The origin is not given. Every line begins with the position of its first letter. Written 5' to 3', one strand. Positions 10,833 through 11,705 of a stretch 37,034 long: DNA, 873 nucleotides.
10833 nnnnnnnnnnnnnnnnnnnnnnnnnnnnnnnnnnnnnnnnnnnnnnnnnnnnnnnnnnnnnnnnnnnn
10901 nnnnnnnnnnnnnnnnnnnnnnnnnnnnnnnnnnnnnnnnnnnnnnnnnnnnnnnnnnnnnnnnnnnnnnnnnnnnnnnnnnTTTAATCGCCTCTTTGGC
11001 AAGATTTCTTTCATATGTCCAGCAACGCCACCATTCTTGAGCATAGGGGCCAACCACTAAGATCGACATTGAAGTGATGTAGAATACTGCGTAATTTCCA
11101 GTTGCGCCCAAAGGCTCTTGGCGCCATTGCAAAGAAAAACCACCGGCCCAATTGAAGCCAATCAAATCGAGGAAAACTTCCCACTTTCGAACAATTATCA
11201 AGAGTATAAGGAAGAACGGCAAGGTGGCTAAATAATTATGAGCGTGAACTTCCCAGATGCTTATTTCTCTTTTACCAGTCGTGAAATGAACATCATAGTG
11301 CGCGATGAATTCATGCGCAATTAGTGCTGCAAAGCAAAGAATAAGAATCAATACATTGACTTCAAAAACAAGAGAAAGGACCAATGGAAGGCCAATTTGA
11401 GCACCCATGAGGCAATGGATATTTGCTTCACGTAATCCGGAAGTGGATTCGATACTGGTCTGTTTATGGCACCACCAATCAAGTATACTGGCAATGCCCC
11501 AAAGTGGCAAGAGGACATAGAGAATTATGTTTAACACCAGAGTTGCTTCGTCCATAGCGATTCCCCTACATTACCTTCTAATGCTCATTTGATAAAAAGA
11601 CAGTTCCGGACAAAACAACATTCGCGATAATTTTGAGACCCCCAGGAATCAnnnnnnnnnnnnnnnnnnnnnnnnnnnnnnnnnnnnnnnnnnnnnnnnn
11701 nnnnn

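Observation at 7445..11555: Translationally coupled five-gene operon pairing a FabH-like condensing enzyme with two oxidative-iron enzyme folds in an archaeal context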

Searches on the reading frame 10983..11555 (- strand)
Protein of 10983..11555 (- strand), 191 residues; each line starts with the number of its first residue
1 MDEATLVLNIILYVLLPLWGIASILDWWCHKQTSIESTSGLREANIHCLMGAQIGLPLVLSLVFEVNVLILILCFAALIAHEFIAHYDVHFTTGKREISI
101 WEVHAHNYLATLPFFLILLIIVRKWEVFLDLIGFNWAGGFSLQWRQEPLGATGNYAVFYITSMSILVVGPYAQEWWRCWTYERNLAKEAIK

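Call 3: search_protein_families(library=pfam, proteins=[window:10983-11555:-], max_evalue=0.1)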
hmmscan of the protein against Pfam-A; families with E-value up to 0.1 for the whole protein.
window:10983-11555:- (191 aa): 1 family
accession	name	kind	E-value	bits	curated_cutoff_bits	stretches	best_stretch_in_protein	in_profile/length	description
PF13161.12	DUF3996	-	0.087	13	22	0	20-92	72-140/154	Protein of unknown function (DUF3996)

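Call 4: search_protein_families(library=ncbifam, proteins=[window:10983-11555:-], max_evalue=0.1)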
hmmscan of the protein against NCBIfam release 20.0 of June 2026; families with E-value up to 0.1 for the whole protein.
window:10983-11555:- (191 aa): 0 families

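Call 37: find_homologous_proteins(query=window:10983-11555:-, max_evalue=0.001)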
Query window:10983-11555:- (191 aa): 279 proteins with E <= 0.001 among 551 candidates; the best 120 are listed.
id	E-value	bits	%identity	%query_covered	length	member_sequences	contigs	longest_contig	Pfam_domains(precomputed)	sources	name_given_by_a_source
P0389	1.6e-115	402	91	100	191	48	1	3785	-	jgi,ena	jgi:hypothetical protein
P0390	2.2e-110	385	89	98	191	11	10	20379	-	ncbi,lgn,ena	-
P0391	1.0e-107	377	87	99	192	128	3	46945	-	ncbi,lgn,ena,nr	ncbi:MAG TPA: hypothetical protein QF401_01590 [Candidatus Poseidoniaceae archaeon]|nr:hypothetical 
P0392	2.7e-102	359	80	97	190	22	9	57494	-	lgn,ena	-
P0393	2.8e-101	356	80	100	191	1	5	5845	-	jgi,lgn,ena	-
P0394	2.6e-100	352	78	98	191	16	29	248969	-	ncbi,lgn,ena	-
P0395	2.9e-100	352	78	100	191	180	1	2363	-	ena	-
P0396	6.7e-100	351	77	98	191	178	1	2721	-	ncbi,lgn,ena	-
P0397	1.3e-97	344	76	100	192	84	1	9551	-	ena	-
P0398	2.5e-97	343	76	100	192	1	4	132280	-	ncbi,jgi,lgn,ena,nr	ncbi:MAG TPA: hypothetical protein QGI72_00410 [Poseidonia sp.]|nr:hypothetical protein [Poseidonia 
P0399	3.7e-97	342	76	100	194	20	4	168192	-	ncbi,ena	-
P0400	4.3e-97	342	74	100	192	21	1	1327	-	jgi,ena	jgi:hypothetical protein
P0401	1.5e-96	340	75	100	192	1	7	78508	-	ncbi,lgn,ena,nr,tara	ncbi:MAG: diguanylate cyclase [Euryarchaeota archaeon]|nr:diguanylate cyclase [Euryarchaeota archaeo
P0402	1.6e-96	340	74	100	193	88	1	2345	-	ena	-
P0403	2.0e-96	340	74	100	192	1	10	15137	-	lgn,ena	-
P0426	5.6e-70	253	58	96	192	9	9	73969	-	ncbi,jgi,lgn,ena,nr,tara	ncbi:MAG: diguanylate cyclase [Myxococcales bacterium]|nr:diguanylate cyclase [Myxococcales bacteriu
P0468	2.7e-56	209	48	97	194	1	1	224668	-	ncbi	ncbi:MAG: diguanylate cyclase [Acidimicrobiia bacterium]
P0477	5.3e-56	208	49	97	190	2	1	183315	-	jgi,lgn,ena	-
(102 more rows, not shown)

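Call 38: find_encoding_contigs(protein=P0468, flank=7000, max_places=1)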
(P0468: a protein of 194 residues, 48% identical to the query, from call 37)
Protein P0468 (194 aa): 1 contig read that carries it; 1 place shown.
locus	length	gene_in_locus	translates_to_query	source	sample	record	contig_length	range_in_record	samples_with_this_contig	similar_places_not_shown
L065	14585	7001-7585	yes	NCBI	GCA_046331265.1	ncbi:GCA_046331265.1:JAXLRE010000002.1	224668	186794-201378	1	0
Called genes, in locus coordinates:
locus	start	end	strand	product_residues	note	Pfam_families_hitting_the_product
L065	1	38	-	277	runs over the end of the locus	PF01256:Carb_kinase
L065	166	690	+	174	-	-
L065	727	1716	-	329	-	PF02615:Ldh_2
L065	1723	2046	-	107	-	-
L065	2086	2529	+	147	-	PF01152:Bac_globin (weak)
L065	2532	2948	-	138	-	PF00903:Glyoxalase, PF22677:Ble-like_N (weak)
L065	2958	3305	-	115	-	PF05899:Cupin_3 (weak), PF07883:Cupin_2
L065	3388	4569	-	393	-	-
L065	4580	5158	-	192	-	PF07638:Sigma70_ECF (weak), PF08281:Sigma70_r4_2, PF04545:Sigma70_r4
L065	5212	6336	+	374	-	PF00108:Thiolase_N (weak), PF08541:ACP_syn_III_C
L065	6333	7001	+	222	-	PF14518:Haem_oxygenas_2 (weak)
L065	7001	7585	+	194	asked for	-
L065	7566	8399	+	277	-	PF22523:DUF6999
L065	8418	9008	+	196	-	PF08818:DUF1801, PF13376:OmdA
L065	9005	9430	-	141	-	PF08818:DUF1801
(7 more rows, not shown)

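Call 39: find_encoding_contigs(protein=P0426, flank=7000, max_places=1)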
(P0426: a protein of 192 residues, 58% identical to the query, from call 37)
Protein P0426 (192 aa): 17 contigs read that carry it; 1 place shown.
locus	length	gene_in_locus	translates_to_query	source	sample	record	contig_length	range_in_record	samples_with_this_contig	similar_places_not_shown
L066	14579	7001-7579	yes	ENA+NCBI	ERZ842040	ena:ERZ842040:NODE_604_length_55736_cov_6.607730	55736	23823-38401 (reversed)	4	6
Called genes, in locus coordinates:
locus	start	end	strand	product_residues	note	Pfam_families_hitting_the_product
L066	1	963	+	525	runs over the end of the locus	-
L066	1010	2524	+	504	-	PF01391:Collagen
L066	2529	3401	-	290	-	PF00198:2-oxoacid_dh (weak)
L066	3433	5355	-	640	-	PF26626:DUF8201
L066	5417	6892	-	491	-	PF05375:Pacifastin_I (weak), PF00135:COesterase, PF07859:Abhydrolase_3, PF20434:BD-FAE, PF00326:Peptidase_S9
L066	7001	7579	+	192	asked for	-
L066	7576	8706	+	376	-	PF00108:Thiolase_N (weak), PF00109:ketoacyl-synt (weak), PF08545:ACP_syn_III (faint), PF08541:ACP_syn_III_C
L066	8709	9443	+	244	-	PF14518:Haem_oxygenas_2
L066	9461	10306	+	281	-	PF22523:DUF6999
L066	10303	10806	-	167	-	PF08308:PEGA (weak)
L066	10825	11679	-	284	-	-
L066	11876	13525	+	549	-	PF13517:FG-GAP_3 (faint)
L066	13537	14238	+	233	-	PF00753:Lactamase_B, PF12706:Lactamase_B_2 (weak)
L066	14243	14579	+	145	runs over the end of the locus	PF04143:Sulf_transp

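Call 40: find_encoding_contigs(protein=P0477, flank=7000, max_places=1)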
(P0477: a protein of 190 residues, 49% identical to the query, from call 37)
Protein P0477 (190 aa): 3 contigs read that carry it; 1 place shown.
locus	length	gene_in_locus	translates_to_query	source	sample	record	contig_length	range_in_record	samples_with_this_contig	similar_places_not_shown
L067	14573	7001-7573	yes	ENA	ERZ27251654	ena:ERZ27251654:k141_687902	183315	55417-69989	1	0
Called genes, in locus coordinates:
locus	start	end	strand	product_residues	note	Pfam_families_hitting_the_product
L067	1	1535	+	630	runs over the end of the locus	PF13371:TPR_9 (faint), PF13428:TPR_14 (faint), PF13424:TPR_12 (weak), PF14559:TPR_19 (weak), PF23914:TPR_CcmH_CycH, PF14559:TPR_19 (weak), PF00685:Sulfotransfer_1, PF13469:Sulfotransfer_3, +8 more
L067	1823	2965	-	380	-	PF01168:Ala_racemase_N, PF14031:D-ser_dehydrat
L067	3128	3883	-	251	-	PF00392:GntR, PF07729:FCD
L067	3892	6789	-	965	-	PF07715:Plug, PF00593:TonB_dep_Rec_b-barrel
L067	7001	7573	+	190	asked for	-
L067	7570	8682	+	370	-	PF08545:ACP_syn_III (faint), PF08541:ACP_syn_III_C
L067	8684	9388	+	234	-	PF14518:Haem_oxygenas_2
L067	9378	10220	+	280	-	PF22523:DUF6999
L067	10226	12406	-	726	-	PF20656:MS_N, PF20658:MSG_insertion, PF01274:MS_TIM-barrel, PF20659:MS_C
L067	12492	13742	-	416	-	PF00072:Response_reg, PF00512:HisKA, PF02518:HATPase_c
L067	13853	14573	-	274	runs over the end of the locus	PF00005:ABC_tran, PF13304:AAA_21 (weak)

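Call 57: predict_structure(alignment_id=A4)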
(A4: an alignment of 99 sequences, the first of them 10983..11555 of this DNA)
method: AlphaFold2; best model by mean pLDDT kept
length: 191 residues; sequences in the alignment: 99
mean_pLDDT: 92.9   pTM: 0.85
mean pLDDT of the five models: 92.9, 92.0, 91.6, 91.6, 90.9
residues with pLDDT >= 90: 149; 70-90: 42; 50-70: 0; < 50: 0
segments of 3 or more residues with pLDDT < 50: none
pLDDT, mean of each block of 10 residues (from residue 1): 85 89 96 97 97 93 94 97 96 95 94 89 93 96 86 83 94 98 93 77
secondary structure, 60 per line:
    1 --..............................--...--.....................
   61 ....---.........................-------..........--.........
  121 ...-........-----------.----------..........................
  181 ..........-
elements in order: H3-32 H40-63 H68-92 H100-109 H112-123 H125-132 H155-190

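Call 63: fold_search(model_id=the predicted structure, library=pdb)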
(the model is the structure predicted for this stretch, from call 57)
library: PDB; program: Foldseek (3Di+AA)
matches with E <= 10: 44; with E <= 0.001: 0
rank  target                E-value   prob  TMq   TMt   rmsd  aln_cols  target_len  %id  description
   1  5hxs                  8.9e-01  0.10  0.24  0.18  16.2       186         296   13  Structural mechanisms of extracellular ion exchange and induced binding-site occlusion in the sodium-calcium exchanger N (released 2016-05-11)
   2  7b0r                  1.2e+00  0.07  0.22  0.20  18.2       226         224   13  In meso structure of the membrane integral lipoprotein intramolecular transacylase Lit from Bacillus cereus with H85R mu (released 2021-05-26)
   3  3k1s_E                1.9e+00  0.15  0.25  0.38  10.5       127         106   14  Crystal Structure of the PTS Cellobiose Specific Enzyme IIA from Bacillus anthracis (released 2009-10-13)
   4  5jdl                  2.4e+00  0.05  0.23  0.17  16.5       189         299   13  Structural mechanisms of extracellular ion exchange and induced binding-site occlusion in the sodium-calcium exchanger N (released 2016-05-11)
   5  5jdm                  2.5e+00  0.05  0.23  0.17  14.9       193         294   13  Structural mechanisms of extracellular ion exchange and induced binding-site occlusion in the sodium-calcium exchanger N (released 2016-05-11)
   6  5hxc                  2.6e+00  0.05  0.23  0.17  16.2       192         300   14  Structural mechanisms of extracellular ion exchange and induced binding-site occlusion in the sodium-calcium exchanger N (released 2016-05-11)
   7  3v5u                  2.6e+00  0.04  0.20  0.15  16.9       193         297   13  Structure of Sodium/Calcium Exchanger from Methanocaldococcus jannaschii DSM 2661 (released 2012-02-22)
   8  5jdq                  2.9e+00  0.05  0.24  0.18  15.8       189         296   12  Structural mechanisms of extracellular ion exchange and induced binding-site occlusion in the sodium-calcium exchanger N (released 2016-05-11)
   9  3k1s_H                4.3e+00  0.12  0.26  0.40   5.8       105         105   17  Crystal Structure of the PTS Cellobiose Specific Enzyme IIA from Bacillus anthracis (released 2009-10-13)
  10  8aud_B                4.3e+00  0.03  0.17  0.10  26.1       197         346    8  Structure of peptidoglycan hydrolase Cg1735 from Corynebacterium glutamicum, orthorhombic crystal form (released 2023-01-18)
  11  6pza_C                4.5e+00  0.04  0.21  0.04  21.2       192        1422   11  Cryo-EM structure of the pancreatic beta-cell SUR1 bound to ATP and glibenclamide (released 2019-08-14)
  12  8hd0_C                4.5e+00  0.03  0.16  0.12  14.3       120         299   12  Cell divisome sPG hydrolysis machinery FtsEX-EnvC (released 2023-11-08)
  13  6wik_A                4.7e+00  0.02  0.20  0.12  13.8       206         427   13  Cryo-EM structure of SLC40/ferroportin with Fab in the presence of hepcidin (released 2020-11-11)
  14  3k1s_B                5.3e+00  0.10  0.26  0.41   5.7       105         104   17  Crystal Structure of the PTS Cellobiose Specific Enzyme IIA from Bacillus anthracis (released 2009-10-13)
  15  7xgf_A                5.3e+00  0.08  0.31  0.35  11.4       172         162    9  Crystal structure of BCL-xL in complex with computationally designed inhibitor protein (released 2022-07-20)
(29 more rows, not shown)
